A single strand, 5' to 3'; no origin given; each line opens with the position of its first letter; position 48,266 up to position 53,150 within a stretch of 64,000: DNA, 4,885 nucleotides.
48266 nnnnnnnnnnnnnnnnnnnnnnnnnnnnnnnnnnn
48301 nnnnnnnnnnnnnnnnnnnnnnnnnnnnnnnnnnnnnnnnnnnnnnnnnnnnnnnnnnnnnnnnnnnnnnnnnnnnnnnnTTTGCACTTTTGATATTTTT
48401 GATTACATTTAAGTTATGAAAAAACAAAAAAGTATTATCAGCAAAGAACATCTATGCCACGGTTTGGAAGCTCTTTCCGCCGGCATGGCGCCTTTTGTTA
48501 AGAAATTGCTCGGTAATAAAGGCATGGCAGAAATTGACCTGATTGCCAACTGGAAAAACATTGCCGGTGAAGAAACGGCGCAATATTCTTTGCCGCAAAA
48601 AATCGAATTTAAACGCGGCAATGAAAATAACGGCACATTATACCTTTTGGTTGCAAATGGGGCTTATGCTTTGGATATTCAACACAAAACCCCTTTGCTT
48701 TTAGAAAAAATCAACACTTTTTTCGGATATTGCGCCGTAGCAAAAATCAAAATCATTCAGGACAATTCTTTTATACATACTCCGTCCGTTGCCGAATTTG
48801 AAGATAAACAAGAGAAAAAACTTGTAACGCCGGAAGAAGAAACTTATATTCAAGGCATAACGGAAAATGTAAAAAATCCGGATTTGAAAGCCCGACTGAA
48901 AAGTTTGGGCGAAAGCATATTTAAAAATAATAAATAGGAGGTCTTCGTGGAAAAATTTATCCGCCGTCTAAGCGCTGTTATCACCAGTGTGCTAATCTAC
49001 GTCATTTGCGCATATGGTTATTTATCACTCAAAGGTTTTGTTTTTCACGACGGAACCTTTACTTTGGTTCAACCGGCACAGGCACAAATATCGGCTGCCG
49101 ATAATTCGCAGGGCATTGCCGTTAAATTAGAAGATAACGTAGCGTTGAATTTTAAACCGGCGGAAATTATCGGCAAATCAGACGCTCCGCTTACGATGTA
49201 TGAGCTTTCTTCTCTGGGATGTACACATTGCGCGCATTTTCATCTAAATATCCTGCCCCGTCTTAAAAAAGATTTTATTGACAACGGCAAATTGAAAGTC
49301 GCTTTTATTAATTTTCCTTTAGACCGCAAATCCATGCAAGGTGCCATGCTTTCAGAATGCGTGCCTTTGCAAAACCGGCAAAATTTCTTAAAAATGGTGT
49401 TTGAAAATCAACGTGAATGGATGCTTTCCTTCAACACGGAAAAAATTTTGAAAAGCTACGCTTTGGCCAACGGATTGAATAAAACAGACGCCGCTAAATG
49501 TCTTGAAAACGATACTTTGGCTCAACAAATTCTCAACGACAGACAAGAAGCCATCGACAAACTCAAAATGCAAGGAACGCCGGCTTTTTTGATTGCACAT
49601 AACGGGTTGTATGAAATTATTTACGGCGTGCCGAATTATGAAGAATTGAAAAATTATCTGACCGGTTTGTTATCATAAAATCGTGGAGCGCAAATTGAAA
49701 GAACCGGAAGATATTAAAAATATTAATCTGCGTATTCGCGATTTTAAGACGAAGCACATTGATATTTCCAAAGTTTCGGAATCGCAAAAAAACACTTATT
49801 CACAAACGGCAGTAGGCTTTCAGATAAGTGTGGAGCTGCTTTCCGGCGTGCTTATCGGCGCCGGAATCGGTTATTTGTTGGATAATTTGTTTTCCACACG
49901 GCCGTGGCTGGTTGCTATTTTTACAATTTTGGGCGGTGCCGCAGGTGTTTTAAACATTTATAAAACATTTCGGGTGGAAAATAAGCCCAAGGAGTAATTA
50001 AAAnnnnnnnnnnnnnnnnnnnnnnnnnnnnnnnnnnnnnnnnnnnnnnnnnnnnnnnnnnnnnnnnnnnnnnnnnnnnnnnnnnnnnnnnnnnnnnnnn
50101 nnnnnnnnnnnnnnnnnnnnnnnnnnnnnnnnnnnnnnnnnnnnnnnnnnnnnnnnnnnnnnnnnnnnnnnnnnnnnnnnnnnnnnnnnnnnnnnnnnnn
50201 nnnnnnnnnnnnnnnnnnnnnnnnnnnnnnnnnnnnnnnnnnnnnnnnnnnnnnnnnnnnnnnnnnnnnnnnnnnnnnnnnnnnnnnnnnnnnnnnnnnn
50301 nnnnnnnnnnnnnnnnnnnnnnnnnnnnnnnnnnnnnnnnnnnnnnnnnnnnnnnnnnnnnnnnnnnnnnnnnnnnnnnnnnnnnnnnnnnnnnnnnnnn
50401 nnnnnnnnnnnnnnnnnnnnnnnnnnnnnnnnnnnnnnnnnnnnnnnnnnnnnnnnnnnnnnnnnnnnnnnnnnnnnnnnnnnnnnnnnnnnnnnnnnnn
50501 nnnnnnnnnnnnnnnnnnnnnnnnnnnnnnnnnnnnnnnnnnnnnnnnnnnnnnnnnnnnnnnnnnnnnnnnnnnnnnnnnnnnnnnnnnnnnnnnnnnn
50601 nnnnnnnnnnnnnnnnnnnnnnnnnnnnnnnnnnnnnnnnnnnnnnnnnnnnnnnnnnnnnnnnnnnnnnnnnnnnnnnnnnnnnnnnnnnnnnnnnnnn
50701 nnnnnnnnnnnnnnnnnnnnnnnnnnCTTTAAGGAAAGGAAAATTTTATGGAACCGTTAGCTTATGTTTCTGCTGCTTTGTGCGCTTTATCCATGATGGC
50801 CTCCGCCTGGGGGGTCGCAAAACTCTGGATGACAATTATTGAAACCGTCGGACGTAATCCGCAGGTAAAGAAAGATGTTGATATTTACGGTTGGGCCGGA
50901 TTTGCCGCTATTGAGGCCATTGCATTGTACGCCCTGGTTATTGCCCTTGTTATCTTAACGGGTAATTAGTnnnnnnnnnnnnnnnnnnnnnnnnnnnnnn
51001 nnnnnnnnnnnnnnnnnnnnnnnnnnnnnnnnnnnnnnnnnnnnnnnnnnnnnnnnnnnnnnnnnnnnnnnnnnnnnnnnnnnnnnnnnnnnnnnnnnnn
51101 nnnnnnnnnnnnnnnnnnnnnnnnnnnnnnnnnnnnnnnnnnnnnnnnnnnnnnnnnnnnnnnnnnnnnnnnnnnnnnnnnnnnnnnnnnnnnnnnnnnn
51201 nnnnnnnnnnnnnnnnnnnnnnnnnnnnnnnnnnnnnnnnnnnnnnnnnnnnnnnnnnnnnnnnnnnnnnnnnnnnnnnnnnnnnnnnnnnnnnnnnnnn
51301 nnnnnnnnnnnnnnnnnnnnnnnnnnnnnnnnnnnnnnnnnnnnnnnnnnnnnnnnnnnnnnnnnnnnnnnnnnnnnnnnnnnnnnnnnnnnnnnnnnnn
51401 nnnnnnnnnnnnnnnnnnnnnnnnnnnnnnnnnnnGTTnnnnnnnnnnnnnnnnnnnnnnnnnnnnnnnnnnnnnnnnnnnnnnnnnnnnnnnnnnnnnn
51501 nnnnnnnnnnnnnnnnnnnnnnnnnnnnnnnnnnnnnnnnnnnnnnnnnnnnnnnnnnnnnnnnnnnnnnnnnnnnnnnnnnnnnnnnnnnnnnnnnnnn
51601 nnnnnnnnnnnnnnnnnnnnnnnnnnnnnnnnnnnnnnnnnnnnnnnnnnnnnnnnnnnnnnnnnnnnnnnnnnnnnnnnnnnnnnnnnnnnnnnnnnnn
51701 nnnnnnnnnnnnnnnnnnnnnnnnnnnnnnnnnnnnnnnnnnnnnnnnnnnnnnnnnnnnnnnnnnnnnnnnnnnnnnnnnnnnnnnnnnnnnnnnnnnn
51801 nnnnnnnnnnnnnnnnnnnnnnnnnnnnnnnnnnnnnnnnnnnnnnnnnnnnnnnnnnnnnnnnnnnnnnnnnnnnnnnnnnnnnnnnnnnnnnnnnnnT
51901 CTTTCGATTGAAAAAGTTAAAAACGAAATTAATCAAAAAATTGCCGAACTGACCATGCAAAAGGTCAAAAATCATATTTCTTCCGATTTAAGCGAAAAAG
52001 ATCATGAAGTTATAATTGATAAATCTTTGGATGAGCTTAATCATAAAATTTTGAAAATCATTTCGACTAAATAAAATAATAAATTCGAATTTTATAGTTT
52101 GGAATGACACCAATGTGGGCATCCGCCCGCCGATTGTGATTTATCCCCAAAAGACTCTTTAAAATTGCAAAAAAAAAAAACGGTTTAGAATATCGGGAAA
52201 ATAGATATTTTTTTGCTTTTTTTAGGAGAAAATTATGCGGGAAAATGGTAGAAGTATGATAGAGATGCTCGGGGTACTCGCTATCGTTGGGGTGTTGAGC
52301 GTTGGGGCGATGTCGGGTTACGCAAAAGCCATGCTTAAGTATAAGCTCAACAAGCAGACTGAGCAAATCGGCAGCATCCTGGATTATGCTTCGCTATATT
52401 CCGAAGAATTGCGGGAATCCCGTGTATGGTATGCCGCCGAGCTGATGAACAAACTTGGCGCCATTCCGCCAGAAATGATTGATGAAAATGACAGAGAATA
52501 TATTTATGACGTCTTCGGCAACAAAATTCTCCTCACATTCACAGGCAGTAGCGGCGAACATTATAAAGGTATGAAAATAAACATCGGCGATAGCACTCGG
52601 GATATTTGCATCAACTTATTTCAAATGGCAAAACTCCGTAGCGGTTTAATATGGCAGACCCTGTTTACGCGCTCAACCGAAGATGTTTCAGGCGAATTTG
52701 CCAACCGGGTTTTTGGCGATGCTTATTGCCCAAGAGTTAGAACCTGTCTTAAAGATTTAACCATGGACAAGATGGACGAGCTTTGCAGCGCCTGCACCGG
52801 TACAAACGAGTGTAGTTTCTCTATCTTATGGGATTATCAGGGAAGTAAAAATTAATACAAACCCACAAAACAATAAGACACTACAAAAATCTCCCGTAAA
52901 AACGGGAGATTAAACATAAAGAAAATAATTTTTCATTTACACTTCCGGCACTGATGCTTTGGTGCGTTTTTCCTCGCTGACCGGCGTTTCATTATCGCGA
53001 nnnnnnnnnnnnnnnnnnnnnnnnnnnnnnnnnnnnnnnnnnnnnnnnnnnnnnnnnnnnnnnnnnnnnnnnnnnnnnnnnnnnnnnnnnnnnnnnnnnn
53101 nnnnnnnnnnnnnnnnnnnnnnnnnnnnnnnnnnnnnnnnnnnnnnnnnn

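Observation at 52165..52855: Orphan type IV pilin-like gene with an A12 homopolymer in its promoter spacer, a possible phase-variation switch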

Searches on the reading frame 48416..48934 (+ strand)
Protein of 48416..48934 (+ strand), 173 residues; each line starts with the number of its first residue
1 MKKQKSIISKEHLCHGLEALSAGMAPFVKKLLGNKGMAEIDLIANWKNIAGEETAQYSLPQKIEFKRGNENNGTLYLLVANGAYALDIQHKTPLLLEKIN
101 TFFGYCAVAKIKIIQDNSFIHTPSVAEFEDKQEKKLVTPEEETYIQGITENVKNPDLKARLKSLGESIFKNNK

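Call 34: search_protein_families(library=pfam, proteins=[window:48416-48934:+], max_evalue=0.0001)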
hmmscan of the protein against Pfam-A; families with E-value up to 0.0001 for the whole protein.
window:48416-48934:+ (173 aa): 1 family
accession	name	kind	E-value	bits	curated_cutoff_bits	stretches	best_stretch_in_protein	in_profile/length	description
PF05258.17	DciA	-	1.6e-14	54.3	24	1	32-113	15-89/89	Dna[CI] antecedent, DciA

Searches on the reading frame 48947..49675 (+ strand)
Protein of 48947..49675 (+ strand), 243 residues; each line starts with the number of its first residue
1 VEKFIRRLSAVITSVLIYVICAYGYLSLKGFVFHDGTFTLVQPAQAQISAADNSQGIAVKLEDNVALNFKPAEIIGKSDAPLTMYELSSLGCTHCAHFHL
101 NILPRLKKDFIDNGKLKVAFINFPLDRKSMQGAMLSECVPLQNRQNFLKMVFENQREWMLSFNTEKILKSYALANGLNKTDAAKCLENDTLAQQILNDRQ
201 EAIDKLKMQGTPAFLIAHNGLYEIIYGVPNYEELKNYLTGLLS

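Call 34: search_protein_families(library=pfam, proteins=[window:48947-49675:+], max_evalue=0.0001)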
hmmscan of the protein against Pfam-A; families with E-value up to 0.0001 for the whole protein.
window:48947-49675:+ (243 aa): 2 families
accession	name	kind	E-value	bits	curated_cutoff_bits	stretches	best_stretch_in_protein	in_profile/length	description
PF13462.12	Thioredoxin_4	-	2.1e-27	96.7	23.2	1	74-219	7-148/165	Thioredoxin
PF01323.26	DSBA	-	2.7e-06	27.8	25.6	1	161-238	118-190/191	DSBA-like thioredoxin domain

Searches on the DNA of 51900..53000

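Call 63: search_rna_families(source=window, start=51900, end=53000, threshold=evalue, max_evalue=1)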
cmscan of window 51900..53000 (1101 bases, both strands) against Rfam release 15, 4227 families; matches with E-value up to 1: 0.
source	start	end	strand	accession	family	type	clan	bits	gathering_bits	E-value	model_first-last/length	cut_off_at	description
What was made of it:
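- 52192..52234 (+): Presumed 5' UTR with two T7 runs (52208-52214, 52217-52223) and the RBS AGGAGA (52224-52229). No Rfam match (call 63).
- Tried and rejected: Rfam on 51900-53000 (call 63).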
